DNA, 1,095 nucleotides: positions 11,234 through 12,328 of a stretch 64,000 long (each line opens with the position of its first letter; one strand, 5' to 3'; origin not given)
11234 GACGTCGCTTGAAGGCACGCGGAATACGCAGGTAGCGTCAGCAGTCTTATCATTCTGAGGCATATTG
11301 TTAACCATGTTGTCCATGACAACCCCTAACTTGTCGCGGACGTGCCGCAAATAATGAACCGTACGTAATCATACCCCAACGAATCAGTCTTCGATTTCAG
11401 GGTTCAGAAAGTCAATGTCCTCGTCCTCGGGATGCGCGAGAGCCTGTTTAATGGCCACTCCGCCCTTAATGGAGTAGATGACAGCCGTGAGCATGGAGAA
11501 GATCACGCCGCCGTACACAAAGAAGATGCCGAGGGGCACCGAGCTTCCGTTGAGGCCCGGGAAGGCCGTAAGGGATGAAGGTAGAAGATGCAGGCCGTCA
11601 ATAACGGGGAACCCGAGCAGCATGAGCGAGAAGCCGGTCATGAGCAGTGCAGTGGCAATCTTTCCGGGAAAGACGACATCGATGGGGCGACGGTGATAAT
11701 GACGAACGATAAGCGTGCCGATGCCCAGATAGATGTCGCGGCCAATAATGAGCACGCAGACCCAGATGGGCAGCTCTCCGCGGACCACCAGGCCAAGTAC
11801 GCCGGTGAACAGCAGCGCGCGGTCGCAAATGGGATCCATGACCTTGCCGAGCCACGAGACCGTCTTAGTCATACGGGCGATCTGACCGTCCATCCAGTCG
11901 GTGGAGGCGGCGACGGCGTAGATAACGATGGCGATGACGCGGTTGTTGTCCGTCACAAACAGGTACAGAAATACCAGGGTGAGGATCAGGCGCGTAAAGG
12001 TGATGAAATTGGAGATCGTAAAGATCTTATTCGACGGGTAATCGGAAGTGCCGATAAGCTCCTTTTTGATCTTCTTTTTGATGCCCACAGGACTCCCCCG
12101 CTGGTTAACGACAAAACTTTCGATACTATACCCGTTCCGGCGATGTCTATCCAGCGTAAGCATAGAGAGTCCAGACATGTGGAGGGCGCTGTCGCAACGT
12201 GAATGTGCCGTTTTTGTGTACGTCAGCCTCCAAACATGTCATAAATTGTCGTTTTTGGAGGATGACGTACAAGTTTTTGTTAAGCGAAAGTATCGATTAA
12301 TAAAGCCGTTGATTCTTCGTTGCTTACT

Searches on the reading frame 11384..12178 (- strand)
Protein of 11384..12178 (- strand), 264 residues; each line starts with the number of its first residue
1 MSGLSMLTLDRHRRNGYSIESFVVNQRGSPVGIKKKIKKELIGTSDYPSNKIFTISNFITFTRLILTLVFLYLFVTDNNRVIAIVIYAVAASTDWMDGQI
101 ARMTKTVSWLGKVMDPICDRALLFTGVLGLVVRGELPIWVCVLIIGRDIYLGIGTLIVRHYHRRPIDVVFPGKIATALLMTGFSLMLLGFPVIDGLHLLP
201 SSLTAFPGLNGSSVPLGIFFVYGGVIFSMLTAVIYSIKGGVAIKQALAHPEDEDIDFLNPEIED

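Call 32: search_protein_families(library=pfam, proteins=[window:11384-12178:-], max_evalue=0.001)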
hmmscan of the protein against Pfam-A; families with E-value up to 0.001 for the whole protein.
window:11384-12178:- (264 aa): 1 family
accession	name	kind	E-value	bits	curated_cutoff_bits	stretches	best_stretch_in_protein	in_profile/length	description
PF01066.26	CDP-OH_P_transf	-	5.5e-32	111.7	22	1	53-190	1-137/152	CDP-alcohol phosphatidyltransferase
